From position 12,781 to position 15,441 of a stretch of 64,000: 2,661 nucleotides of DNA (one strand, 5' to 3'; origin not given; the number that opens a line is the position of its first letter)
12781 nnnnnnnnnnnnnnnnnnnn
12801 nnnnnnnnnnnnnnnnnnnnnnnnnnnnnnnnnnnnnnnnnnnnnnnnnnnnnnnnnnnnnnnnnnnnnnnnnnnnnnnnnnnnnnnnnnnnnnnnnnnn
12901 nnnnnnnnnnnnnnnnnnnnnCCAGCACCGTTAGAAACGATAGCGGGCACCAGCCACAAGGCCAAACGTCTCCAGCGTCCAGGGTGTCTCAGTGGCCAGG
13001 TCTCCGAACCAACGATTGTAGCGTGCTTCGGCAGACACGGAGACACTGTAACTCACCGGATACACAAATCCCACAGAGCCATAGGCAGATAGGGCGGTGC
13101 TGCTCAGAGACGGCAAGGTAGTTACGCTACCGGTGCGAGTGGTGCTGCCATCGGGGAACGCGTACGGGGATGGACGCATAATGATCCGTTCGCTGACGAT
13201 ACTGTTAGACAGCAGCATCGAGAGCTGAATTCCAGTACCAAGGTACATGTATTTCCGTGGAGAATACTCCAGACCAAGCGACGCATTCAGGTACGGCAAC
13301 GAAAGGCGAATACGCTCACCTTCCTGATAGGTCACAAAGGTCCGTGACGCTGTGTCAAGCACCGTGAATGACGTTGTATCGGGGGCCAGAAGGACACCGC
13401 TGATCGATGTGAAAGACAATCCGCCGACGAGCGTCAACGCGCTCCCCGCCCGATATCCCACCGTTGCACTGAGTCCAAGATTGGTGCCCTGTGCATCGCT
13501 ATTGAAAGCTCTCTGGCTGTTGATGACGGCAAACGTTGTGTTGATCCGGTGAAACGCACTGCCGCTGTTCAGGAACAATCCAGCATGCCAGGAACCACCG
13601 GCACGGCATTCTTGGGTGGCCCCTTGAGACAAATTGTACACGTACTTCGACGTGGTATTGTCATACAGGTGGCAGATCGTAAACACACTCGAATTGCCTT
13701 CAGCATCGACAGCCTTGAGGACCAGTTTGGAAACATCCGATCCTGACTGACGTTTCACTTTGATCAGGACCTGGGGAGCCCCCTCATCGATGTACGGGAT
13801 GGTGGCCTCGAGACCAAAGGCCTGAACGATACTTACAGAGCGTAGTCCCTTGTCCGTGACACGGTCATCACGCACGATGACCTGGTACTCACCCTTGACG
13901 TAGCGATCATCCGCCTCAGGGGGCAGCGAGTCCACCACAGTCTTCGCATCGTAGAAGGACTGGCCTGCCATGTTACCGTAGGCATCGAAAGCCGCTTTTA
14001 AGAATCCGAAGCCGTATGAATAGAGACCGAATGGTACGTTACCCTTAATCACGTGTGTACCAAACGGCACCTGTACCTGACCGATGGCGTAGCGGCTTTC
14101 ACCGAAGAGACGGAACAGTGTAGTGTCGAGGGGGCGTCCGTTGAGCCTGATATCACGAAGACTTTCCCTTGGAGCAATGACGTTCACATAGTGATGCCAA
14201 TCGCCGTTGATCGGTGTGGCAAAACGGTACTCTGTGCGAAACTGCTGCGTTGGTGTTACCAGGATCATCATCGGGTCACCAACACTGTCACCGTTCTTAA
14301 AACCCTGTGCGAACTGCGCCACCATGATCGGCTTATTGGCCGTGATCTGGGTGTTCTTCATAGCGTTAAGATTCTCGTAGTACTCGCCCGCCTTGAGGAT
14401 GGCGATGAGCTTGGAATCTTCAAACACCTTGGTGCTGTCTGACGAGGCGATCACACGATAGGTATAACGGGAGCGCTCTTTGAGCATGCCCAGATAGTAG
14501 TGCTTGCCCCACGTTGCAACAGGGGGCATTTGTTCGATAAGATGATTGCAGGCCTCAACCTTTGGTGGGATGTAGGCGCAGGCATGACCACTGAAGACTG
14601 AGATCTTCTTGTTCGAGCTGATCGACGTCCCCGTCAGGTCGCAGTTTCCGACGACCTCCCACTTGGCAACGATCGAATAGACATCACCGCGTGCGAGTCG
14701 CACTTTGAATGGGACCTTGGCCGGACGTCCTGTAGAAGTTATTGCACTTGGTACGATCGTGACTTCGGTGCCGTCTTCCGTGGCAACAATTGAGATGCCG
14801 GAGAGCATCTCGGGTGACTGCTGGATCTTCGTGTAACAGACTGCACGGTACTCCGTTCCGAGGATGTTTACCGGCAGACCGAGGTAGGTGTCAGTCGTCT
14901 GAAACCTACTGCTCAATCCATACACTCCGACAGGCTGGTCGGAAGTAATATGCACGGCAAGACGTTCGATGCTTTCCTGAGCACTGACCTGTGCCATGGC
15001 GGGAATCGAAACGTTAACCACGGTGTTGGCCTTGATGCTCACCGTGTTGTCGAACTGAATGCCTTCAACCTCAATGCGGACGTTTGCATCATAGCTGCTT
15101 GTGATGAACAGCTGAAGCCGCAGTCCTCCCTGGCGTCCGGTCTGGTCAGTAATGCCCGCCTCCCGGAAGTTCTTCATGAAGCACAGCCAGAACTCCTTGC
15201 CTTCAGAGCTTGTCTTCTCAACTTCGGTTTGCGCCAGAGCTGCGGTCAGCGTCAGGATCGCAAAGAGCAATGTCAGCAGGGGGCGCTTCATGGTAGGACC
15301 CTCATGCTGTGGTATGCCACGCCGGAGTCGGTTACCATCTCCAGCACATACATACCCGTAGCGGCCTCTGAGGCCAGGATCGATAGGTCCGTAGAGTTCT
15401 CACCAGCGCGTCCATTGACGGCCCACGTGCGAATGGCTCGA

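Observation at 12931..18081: Operon of DUF4397-repeat lipoprotein, small T9SS cargo and a barrel-anchored IgGFc-binding-type protein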

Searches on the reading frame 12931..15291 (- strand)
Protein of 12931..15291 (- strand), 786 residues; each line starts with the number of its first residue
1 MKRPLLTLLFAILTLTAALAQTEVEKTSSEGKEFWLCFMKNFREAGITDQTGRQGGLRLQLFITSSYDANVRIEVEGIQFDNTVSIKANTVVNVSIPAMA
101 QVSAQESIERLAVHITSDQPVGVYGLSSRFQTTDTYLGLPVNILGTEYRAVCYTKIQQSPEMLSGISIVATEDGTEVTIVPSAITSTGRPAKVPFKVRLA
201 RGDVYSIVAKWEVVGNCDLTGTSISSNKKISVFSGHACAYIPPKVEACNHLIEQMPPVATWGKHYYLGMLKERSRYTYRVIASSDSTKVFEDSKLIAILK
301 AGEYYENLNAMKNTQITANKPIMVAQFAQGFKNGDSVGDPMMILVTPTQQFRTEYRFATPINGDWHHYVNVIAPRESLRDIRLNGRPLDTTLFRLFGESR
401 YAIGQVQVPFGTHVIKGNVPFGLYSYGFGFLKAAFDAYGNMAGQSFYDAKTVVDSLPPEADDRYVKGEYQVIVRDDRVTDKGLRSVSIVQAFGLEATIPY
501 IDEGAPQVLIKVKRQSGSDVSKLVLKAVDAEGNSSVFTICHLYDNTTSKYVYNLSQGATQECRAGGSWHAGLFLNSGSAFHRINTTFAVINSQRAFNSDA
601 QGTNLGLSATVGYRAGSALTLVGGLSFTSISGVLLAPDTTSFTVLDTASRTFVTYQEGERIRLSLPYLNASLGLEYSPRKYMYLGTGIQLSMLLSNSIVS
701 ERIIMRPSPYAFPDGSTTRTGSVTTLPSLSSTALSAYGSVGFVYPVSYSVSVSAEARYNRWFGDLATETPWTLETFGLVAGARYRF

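Call 3: search_protein_families(library=pfam, proteins=[window:12931-15291:-], max_evalue=0.1)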
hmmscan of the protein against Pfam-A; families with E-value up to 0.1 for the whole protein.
window:12931-15291:- (786 aa): 1 family
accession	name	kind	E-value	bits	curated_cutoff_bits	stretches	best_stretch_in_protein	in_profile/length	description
PF17517.7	IgGFc_binding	-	6.1e-75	252.7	25.6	1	134-427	1-297/297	IgGFc binding protein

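Call 4: search_protein_families(library=ncbifam, proteins=[window:12931-15291:-], max_evalue=0.1)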
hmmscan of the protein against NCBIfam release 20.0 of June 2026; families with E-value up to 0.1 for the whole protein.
window:12931-15291:- (786 aa): 0 families

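Call 8: find_homologous_proteins(query=window:12931-15291:-)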
Query window:12931-15291:- (786 aa): 632 proteins with E <= 0.001 among 8000 candidates; the best 120 are listed.
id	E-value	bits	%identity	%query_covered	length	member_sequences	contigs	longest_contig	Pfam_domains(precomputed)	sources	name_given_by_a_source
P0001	0.0e+0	1641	91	100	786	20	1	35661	PF17517.8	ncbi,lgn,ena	-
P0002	0.0e+0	1533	85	100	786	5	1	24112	PF17517.8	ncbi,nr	ncbi:MAG: hypothetical protein FGM32_06215 [Candidatus Kapabacteria bacterium]|nr:hypothetical prote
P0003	0.0e+0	1426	79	98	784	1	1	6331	PF17517.8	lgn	-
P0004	0.0e+0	1414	78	98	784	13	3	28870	PF17517.8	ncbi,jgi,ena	jgi:hypothetical protein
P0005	0.0e+0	1410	78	99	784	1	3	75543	PF17517.8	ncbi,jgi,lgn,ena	ncbi:MAG: hypothetical protein RIR53_382 [Bacteroidota bacterium]|jgi:hypothetical protein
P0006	0.0e+0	1105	61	100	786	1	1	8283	PF17517.8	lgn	-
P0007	0.0e+0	1098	61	100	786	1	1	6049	PF17517.8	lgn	-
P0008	0.0e+0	1097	61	98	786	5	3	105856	PF17517.8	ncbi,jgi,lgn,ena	jgi:hypothetical protein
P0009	0.0e+0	1096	61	98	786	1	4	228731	PF17517.8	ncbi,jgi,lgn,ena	-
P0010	0.0e+0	1095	60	100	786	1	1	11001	PF17517.8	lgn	-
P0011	0.0e+0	1094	60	100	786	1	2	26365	PF17517.8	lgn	-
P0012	0.0e+0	1093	61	99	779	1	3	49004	PF17517.8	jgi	jgi:hypothetical protein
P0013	0.0e+0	1091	61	99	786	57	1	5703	PF17517.8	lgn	-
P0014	0.0e+0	1086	60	99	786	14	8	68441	PF17517.8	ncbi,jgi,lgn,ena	ncbi:MAG: IgGFc-binding protein [Ignavibacteria bacterium]|jgi:hypothetical protein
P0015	0.0e+0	1069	59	98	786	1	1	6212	PF17517.8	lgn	-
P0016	0.0e+0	1061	59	100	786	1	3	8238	PF17517.8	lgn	-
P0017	0.0e+0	1053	58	100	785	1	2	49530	PF17517.8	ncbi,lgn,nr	ncbi:MAG TPA: IgGFc-binding protein [Candidatus Didemnitutus sp.]|nr:IgGFc-binding protein [Candidat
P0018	0.0e+0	1050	57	100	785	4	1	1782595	PF17517.8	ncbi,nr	ncbi:MAG: IgGFc-binding protein [Ignavibacteria bacterium]|nr:IgGFc-binding protein [Ignavibacteria 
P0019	0.0e+0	1048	58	100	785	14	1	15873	PF17517.8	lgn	-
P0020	0.0e+0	1046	57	100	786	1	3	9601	PF17517.8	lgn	-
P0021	0.0e+0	1045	58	100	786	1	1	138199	PF17517.8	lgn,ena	-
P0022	0.0e+0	1036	58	98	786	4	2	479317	PF17517.8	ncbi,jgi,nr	ncbi:MAG: hypothetical protein FJ211_01790 [Ignavibacteria bacterium]|nr:hypothetical protein [Ignav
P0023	0.0e+0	1031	59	97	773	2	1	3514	PF17517.8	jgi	-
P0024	0.0e+0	1012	55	99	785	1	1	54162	PF17517.8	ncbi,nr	ncbi:MAG: IgGFc-binding protein [Candidatus Kapabacteria bacterium]|nr:IgGFc-binding protein [Candid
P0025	2.0e-298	1010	55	99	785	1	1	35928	PF17517.8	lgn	-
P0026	1.2e-295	1001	55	99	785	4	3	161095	PF17517.8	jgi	-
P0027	1.7e-295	1000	55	100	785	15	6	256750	PF17517.8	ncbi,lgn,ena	-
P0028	6.6e-293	992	55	97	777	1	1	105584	PF17517.8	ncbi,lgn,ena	-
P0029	7.4e-292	988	55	98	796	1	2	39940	PF17517.8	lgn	-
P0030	1.7e-289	980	54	100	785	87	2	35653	PF17517.8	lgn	-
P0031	3.4e-289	979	54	100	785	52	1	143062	PF17517.8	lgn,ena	-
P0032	4.2e-289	979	54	100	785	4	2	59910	PF17517.8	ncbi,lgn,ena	-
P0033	1.9e-288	977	56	95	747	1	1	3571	PF17517.8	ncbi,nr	ncbi:MAG: IgGFc-binding protein [Candidatus Kapabacteria bacterium]|nr:IgGFc-binding protein [Candid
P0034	1.8e-287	974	54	97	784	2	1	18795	PF17517.8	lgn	-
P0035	1.5e-286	971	53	98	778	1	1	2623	PF17517.8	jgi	jgi:hypothetical protein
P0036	3.1e-286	970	56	95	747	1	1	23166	PF17517.8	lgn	-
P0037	4.4e-281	952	55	97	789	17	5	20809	PF17517.8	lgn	-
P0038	2.5e-275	933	52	100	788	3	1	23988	PF17517.8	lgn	-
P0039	7.5e-273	925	52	100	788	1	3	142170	PF17517.8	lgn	-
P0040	7.8e-273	925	52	99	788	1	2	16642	PF17517.8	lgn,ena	-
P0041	1.2e-272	925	52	100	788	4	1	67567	PF17517.8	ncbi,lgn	-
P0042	2.0e-272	924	83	61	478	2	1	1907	PF17517.8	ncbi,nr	ncbi:MAG: hypothetical protein FGM33_10470, partial [Candidatus Kapabacteria bacterium]|nr:hypotheti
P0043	2.1e-271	921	52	99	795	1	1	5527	PF17517.8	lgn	-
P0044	7.1e-271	919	51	99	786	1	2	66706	PF17517.8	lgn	-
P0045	1.0e-268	912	51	99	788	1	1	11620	PF17517.8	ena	-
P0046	1.8e-268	911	51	99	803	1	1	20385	PF17517.8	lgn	-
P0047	1.2e-267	908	52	99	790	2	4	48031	PF17517.8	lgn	-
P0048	1.3e-267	908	51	99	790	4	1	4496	PF17517.8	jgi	jgi:hypothetical protein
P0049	2.5e-267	907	51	100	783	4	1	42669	PF17517.8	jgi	jgi:hypothetical protein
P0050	2.8e-267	907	53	99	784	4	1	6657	PF17517.8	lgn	-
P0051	1.1e-266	905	51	100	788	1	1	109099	PF17517.8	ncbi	-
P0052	8.4e-266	902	52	97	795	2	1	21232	PF17517.8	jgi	-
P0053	2.1e-265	901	49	100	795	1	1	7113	PF17517.8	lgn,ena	-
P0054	4.8e-265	899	52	97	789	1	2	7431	PF17517.8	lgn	-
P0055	5.9e-265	899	51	99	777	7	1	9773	PF17517.8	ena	-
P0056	8.5e-265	899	51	97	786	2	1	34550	PF17517.8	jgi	jgi:hypothetical protein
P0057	1.4e-263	895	51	99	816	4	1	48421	PF17517.8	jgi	-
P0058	3.7e-263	893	50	99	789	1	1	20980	PF17517.8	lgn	-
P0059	9.0e-263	892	52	99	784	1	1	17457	PF17517.8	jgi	jgi:hypothetical protein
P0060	2.1e-262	891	51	97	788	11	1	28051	PF17517.8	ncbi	ncbi:hypothetical protein BH10BAC6_BH10BAC6_12060 [soil metagenome]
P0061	2.2e-262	891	51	97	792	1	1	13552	PF17517.8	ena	-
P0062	2.3e-262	891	52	97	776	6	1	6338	PF17517.8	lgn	-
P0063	7.8e-262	889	51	97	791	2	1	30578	PF17517.8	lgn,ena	-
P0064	1.5e-261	888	49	100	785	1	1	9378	PF17517.8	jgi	jgi:IgGFc binding protein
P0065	5.0e-261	886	51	100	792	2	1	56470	PF17517.8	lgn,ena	-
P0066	4.7e-260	883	51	97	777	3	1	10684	PF17517.8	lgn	-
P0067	1.5e-258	878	50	97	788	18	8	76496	PF17517.8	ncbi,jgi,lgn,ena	-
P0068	2.8e-258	877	50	99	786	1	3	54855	PF17517.8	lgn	-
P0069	3.1e-258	877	51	97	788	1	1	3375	PF17517.8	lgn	-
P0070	1.2e-257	875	50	100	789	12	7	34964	PF17517.8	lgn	-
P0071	2.8e-257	874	48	99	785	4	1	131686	PF17517.8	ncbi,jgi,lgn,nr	ncbi:MAG: IgGFc-binding protein [Candidatus Kapabacteria bacterium]|jgi:hypothetical protein|nr:IgGF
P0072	2.0e-256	871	51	99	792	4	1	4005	PF17517.8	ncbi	-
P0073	8.4e-256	869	51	97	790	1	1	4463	PF17517.8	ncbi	-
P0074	9.1e-256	869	51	97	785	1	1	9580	PF17517.8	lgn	-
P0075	1.4e-255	868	50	99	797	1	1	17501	PF17517.8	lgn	-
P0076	4.0e-254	863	49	99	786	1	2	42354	PF17517.8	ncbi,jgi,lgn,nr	ncbi:MAG: IgGFc-binding protein [Ignavibacteria bacterium]|nr:IgGFc-binding protein [Ignavibacteria 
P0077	4.8e-253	860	50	100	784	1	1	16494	PF17517.8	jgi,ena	-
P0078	6.2e-252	856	51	95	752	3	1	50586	PF17517.8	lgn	-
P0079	6.7e-252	856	50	99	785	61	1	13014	PF17517.8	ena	-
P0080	3.0e-251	854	49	99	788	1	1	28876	PF17517.8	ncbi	-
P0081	1.2e-250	852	50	100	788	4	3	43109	PF17517.8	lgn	-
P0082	5.3e-250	850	50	99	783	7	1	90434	PF17517.8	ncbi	-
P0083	7.2e-249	846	48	99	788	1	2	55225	PF17517.8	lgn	-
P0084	2.9e-245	834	49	97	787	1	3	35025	PF17517.8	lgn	-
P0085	7.2e-228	777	47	97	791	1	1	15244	PF17517.8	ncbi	ncbi:MAG: IgGFc-binding protein [Bacteroidota bacterium]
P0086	4.4e-225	767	46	99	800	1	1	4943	PF17517.8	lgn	-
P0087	1.1e-224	766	85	49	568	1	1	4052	PF17517.8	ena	-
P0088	3.5e-217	741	44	99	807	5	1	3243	PF17517.8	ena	-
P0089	3.5e-217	741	44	97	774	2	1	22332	PF17517.8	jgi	jgi:hypothetical protein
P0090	1.4e-216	739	44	99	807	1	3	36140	PF17517.8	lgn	-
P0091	1.1e-215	736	43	99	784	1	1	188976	PF17517.8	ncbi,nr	ncbi:MAG: IgGFc-binding protein [Ignavibacteria bacterium]|nr:IgGFc-binding protein [Ignavibacteria 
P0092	2.5e-215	735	44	99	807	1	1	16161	PF17517.8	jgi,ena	-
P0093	4.3e-215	734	45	99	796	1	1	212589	PF17517.8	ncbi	-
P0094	4.8e-215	734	56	71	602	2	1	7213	PF17517.8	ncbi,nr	ncbi:MAG: hypothetical protein FGM24_10155, partial [Candidatus Kapabacteria bacterium]|nr:hypotheti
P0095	1.5e-214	732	44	98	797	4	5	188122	PF17517.8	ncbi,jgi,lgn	jgi:hypothetical protein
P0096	9.5e-212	723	43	96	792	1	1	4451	PF17517.8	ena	-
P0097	1.1e-211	723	42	99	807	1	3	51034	PF17517.8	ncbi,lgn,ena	-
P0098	2.2e-211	722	44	97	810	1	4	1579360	PF17517.8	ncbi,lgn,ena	ncbi:MAG: IgGFc-binding protein [Candidatus Kapaibacterium sp.]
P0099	1.7e-210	719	45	98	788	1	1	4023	PF17517.8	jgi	jgi:hypothetical protein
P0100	2.4e-210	719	44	96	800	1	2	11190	PF17517.8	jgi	-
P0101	2.6e-210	718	45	96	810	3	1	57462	PF17517.8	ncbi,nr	ncbi:MAG: IgGFc-binding protein [Candidatus Kapabacteria bacterium]|nr:IgGFc-binding protein [Candid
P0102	4.6e-210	718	42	100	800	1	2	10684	PF17517.8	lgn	-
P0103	5.4e-210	717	43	100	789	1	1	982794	PF17517.8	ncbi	-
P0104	3.4e-209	715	43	100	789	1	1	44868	PF17517.8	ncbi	-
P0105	5.8e-209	714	43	99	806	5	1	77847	PF17517.8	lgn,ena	-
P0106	1.5e-208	713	43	99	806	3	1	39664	PF17517.8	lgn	-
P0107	1.7e-208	712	44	96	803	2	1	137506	PF17517.8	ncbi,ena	-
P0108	2.1e-208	712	44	99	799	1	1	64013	PF17517.8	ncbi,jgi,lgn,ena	-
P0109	3.6e-208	711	43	99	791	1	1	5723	PF17517.8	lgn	-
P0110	4.3e-208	711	44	97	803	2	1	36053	PF17517.8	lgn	-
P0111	4.4e-208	711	44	97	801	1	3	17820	PF17517.8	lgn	-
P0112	4.7e-208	711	44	99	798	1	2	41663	PF17517.8,PF13568.13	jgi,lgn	jgi:hypothetical protein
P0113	6.0e-208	711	45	96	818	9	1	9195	PF17517.8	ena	-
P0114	1.8e-207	709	42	100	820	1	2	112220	PF17517.8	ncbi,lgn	-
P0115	3.2e-207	708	45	96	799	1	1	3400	PF17517.8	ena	-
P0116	3.6e-207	708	43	96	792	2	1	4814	PF17517.8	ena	-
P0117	3.6e-207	708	44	100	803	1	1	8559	PF17517.8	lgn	-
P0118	4.3e-207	708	43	97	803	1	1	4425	PF17517.8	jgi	jgi:hypothetical protein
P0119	4.9e-207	708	44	99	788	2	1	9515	PF17517.8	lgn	-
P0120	5.6e-207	707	43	99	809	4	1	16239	PF17517.8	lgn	-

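Call 9: find_encoding_contigs(protein=P0018, flank=8000, max_places=2)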
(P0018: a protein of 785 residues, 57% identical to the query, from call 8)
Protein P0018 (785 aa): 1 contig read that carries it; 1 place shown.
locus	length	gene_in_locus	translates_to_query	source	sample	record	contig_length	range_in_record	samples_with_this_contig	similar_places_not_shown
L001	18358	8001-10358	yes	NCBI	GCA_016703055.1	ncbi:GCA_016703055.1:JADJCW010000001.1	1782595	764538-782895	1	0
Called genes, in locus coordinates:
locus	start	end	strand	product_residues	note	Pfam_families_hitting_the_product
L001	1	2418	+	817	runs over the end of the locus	PF11999:Ice_binding, PF03404:Mo-co_dimer (faint), PF18962:Por_Secre_tail (faint)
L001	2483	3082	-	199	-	PF00188:CAP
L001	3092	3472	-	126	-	PF07681:DoxX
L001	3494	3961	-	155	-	PF01047:MarR (weak)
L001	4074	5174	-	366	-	PF03462:PCRF, PF00472:RF-1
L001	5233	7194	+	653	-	PF14344:DUF4397 (weak)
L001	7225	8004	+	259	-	-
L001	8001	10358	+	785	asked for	PF17517:IgGFc_binding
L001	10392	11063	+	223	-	PF03379:CcmB, PF12698:ABC2_membrane_3 (weak)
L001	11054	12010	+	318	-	PF00149:Metallophos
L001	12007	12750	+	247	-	-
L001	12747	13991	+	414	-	PF03009:GDPD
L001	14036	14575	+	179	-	-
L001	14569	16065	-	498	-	PF00890:FAD_binding_2 (weak), PF01266:DAO (faint), PF01593:Amino_oxidase, PF07992:Pyr_redox_2 (faint), PF13450:NAD_binding_8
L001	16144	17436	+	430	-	PF01757:Acyl_transf_3, PF07786:HGSNAT_cat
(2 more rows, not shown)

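Call 10: find_encoding_contigs(protein=P0098, flank=8000, max_places=2)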
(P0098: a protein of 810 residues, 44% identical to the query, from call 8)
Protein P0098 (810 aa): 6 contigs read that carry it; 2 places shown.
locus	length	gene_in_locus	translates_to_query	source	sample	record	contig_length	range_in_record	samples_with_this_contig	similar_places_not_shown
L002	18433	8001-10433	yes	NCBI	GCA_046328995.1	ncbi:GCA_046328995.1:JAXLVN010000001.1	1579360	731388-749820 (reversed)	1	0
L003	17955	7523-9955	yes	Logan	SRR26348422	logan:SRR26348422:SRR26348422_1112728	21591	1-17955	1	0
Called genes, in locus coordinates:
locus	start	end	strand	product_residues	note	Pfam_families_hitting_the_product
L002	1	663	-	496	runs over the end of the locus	PF02310:B12-binding, PF04055:Radical_SAM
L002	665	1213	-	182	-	PF02397:Bac_transf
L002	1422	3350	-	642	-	PF13292:DXP_synthase_N, PF00456:Transketolase_N (faint), PF02779:Transket_pyr, PF02780:Transketolase_C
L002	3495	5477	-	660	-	PF13568:OMP_b-brl_2, PF00691:OmpA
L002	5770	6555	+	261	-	-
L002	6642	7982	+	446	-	PF17517:IgGFc_binding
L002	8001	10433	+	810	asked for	PF17517:IgGFc_binding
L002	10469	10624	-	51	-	-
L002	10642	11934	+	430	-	PF20030:bpMoxR, PF07726:AAA_3 (weak), PF07728:AAA_5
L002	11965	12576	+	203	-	PF01965:DJ-1_PfpI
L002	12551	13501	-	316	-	PF01745:IPT (weak), PF01715:IPPT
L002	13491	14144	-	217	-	PF01135:PCMT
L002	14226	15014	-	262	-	PF19293:CdaA_N, PF02457:DAC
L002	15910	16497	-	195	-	-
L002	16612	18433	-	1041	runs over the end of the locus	PF13485:Peptidase_MA_2, PF00930:DPPIV_N (faint), PF07676:PD40, PF26550:Tricorn_2nd, PF25174:Beta-prop_THOC3, PF26549:Tricorn_N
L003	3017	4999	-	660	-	PF13568:OMP_b-brl_2, PF00691:OmpA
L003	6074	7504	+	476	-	PF17517:IgGFc_binding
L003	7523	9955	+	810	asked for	PF17517:IgGFc_binding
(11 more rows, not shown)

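Call 11: find_encoding_contigs(protein=P0091, flank=8000, max_places=2)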
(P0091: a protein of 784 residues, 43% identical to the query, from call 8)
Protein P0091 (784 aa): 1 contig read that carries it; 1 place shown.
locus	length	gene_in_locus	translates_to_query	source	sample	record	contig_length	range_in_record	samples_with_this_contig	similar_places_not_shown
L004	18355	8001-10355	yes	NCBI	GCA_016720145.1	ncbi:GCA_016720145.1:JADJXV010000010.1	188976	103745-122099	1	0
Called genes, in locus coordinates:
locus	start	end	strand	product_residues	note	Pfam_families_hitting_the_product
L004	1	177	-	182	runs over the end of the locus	PF02397:Bac_transf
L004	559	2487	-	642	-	PF13292:DXP_synthase_N, PF02779:Transket_pyr, PF02780:Transketolase_C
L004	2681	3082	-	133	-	PF01850:PIN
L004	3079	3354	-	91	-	-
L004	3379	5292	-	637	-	PF00691:OmpA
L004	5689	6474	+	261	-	-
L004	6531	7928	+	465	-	PF17517:IgGFc_binding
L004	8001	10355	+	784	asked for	PF17517:IgGFc_binding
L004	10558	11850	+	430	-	PF20030:bpMoxR, PF07726:AAA_3 (weak), PF07728:AAA_5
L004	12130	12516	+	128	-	PF01965:DJ-1_PfpI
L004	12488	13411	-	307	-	PF01745:IPT (weak), PF01715:IPPT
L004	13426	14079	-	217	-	PF01135:PCMT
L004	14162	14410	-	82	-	PF02457:DAC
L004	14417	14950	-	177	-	PF19293:CdaA_N, PF02457:DAC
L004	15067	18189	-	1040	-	PF13485:Peptidase_MA_2, PF00930:DPPIV_N (faint), PF07676:PD40, PF25174:Beta-prop_THOC3, PF26550:Tricorn_2nd, PF26549:Tricorn_N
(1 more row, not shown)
